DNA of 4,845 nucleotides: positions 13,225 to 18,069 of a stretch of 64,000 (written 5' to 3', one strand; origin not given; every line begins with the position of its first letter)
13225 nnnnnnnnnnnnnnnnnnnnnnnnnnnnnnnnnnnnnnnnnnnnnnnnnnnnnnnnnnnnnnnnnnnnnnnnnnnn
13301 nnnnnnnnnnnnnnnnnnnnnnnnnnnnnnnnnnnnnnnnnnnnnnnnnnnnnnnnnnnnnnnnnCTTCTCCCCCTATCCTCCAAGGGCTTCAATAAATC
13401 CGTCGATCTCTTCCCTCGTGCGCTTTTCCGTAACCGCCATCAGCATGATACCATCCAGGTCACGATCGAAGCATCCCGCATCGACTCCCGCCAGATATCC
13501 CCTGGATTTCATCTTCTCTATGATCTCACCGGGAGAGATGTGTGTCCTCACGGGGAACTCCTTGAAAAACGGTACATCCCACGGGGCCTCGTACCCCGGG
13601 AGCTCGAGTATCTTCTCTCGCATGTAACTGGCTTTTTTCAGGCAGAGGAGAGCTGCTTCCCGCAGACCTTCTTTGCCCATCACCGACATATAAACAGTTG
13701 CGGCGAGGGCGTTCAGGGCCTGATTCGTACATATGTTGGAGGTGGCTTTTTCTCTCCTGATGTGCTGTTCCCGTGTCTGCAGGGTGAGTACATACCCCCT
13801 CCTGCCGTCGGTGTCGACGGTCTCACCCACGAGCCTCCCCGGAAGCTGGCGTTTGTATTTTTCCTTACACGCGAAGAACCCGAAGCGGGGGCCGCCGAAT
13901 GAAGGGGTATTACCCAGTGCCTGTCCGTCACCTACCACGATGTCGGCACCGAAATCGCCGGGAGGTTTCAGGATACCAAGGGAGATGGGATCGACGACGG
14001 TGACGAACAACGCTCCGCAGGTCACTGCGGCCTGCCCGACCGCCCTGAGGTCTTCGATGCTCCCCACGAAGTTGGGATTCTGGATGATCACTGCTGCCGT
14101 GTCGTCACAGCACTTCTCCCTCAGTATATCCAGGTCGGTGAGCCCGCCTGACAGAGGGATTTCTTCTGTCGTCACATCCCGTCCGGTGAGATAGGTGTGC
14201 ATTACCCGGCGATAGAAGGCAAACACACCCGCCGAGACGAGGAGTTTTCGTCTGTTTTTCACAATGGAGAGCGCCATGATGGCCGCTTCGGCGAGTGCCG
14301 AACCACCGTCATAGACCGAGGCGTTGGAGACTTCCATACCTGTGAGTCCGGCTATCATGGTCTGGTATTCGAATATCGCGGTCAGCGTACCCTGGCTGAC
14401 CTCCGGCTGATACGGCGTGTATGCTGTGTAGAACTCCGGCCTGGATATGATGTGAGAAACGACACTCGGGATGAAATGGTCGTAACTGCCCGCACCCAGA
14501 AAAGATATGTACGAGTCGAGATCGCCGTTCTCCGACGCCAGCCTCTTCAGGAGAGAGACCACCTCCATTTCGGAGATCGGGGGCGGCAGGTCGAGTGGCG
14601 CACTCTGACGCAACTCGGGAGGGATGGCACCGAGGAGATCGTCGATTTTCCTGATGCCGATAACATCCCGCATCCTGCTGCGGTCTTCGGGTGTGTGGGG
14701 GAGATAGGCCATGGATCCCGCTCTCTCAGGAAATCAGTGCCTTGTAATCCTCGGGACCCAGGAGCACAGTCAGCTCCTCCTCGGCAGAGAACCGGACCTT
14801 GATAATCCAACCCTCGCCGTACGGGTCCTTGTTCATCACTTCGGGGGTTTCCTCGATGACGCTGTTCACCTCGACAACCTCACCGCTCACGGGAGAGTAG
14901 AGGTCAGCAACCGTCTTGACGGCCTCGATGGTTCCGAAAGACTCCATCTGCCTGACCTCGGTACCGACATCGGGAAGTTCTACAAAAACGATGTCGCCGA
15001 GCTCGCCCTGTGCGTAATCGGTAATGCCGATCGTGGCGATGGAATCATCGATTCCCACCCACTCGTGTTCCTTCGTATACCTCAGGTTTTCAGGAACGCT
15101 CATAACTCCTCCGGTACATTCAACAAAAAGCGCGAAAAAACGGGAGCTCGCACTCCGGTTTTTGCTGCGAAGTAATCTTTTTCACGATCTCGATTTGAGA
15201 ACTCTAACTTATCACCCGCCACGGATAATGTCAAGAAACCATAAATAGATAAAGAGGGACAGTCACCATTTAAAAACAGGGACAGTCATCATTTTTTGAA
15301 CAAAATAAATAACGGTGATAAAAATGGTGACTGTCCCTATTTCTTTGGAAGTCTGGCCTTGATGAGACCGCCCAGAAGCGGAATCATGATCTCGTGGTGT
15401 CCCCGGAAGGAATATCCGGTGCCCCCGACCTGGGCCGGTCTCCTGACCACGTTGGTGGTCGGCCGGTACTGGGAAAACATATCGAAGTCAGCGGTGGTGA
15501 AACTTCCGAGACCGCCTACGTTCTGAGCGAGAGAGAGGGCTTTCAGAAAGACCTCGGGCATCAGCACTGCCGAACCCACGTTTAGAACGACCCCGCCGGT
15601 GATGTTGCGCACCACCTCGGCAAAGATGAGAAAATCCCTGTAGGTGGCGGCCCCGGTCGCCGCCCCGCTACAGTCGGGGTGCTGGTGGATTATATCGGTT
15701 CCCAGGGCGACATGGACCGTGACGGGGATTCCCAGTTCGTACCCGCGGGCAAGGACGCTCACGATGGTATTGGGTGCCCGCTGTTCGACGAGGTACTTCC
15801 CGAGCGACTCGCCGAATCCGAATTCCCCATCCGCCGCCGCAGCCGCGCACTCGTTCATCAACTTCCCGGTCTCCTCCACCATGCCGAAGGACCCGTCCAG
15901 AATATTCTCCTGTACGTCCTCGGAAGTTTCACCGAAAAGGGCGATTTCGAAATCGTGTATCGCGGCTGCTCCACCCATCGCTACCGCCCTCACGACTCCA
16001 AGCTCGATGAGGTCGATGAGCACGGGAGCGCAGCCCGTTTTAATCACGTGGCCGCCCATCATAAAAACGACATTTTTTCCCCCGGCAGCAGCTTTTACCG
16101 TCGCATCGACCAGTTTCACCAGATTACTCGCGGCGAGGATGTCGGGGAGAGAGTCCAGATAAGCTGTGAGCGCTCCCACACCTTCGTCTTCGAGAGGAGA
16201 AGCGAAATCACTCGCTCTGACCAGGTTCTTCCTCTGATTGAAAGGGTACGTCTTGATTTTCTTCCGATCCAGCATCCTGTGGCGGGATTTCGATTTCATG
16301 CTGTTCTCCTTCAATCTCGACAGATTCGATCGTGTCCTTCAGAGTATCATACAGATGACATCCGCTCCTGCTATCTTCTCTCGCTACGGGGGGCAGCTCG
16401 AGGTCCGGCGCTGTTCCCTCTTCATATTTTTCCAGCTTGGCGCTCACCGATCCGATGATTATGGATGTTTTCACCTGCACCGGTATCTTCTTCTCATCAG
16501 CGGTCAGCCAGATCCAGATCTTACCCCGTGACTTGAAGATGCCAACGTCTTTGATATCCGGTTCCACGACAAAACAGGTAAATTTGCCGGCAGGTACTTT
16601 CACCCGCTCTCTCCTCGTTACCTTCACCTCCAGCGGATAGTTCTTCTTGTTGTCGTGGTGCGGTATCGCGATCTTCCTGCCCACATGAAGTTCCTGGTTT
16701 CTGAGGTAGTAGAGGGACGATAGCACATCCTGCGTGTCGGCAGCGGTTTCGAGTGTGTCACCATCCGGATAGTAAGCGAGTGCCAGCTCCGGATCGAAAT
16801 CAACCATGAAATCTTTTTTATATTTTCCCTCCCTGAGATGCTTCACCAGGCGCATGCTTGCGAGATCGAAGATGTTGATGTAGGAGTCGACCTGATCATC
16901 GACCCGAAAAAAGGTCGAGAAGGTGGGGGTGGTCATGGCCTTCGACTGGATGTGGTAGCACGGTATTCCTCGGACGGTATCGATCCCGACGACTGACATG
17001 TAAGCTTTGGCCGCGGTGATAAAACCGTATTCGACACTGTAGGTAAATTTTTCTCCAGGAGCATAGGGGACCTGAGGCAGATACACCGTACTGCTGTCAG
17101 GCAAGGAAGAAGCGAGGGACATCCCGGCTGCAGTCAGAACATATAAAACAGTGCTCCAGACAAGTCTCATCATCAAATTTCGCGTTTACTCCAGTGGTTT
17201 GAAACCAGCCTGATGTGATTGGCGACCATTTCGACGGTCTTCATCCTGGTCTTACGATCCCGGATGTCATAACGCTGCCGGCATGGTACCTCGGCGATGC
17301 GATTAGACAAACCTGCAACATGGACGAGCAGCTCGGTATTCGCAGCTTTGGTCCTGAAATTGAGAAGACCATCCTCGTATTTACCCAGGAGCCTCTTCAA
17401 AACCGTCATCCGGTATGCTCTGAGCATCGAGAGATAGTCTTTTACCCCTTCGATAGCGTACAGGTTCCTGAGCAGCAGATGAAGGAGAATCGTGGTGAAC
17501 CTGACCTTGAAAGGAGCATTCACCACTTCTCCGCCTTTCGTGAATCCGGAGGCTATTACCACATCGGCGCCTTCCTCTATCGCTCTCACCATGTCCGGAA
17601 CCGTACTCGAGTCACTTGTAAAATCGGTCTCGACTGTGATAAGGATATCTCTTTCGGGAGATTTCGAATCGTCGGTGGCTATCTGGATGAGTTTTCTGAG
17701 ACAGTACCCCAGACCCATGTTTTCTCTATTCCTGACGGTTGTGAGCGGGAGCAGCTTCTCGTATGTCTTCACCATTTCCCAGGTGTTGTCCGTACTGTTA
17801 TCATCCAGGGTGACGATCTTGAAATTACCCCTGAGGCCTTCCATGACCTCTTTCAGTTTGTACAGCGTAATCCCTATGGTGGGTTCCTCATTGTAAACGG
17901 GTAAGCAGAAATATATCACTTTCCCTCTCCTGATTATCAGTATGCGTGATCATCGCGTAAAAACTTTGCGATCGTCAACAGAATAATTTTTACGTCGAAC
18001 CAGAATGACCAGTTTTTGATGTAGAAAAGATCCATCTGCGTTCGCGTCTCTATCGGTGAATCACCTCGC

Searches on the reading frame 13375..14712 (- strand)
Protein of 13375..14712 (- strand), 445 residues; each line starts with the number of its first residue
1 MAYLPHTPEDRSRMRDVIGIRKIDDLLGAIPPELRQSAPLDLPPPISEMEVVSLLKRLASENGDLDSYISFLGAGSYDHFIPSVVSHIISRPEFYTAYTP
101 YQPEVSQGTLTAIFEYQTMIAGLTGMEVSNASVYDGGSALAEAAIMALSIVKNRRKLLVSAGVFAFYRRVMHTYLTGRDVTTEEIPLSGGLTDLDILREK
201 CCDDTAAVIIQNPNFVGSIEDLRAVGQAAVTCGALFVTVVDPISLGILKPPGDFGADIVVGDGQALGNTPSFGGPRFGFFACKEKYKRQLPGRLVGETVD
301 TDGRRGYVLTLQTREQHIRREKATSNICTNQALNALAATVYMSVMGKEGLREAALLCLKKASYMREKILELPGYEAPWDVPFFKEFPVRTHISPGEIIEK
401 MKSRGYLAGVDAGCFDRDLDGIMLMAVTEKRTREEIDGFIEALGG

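Call 46: search_protein_families(library=pfam, proteins=[window:13375-14712:-], max_evalue=0.00001)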
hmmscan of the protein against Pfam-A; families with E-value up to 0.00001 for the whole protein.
window:13375-14712:- (445 aa): 1 family
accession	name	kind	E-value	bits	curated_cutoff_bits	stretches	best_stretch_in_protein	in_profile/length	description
PF02347.22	GDC-P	-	1.2e-130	436.6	26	1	2-442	2-428/429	Glycine cleavage system P-protein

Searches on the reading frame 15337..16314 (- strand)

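Call 46: search_protein_families(library=pfam, proteins=[window:15337-16314:-], max_evalue=0.00001)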
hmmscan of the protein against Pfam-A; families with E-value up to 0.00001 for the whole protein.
window:15337-16314:- (325 aa): 1 family
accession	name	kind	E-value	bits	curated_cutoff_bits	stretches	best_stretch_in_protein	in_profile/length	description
PF21570.3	ArgZ-like_C_2nd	-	1.2e-07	32.1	27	1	76-129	13-64/213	Arginine dihydrolase ArgZ-like, C-terminal, Rossmann fold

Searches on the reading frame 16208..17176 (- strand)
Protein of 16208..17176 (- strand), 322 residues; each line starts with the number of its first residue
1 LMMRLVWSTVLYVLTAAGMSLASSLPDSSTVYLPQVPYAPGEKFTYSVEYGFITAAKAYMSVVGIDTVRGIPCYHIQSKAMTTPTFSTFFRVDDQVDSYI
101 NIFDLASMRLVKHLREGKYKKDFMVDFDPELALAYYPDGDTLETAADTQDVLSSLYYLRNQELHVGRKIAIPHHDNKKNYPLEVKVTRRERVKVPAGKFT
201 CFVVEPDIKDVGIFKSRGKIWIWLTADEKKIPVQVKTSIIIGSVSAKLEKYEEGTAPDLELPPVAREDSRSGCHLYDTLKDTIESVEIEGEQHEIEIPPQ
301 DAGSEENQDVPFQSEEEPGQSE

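Call 46: search_protein_families(library=pfam, proteins=[window:16208-17176:-], max_evalue=0.00001)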
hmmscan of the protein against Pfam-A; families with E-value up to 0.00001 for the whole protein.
window:16208-17176:- (322 aa): 1 family
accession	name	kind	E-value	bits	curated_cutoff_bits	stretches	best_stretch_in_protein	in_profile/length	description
PF11306.15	DUF3108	-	3.8e-44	151.4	26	1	45-248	1-208/209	Protein of unknown function (DUF3108)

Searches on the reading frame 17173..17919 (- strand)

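Call 46: search_protein_families(library=pfam, proteins=[window:17173-17919:-], max_evalue=0.00001)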
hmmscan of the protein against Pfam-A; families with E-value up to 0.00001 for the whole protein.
window:17173-17919:- (248 aa): 1 family
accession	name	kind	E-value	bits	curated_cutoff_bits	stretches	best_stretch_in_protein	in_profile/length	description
PF00535.33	Glycos_transf_2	-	2e-20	73.9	23.3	1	5-177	3-167/168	Glycosyl transferase family 2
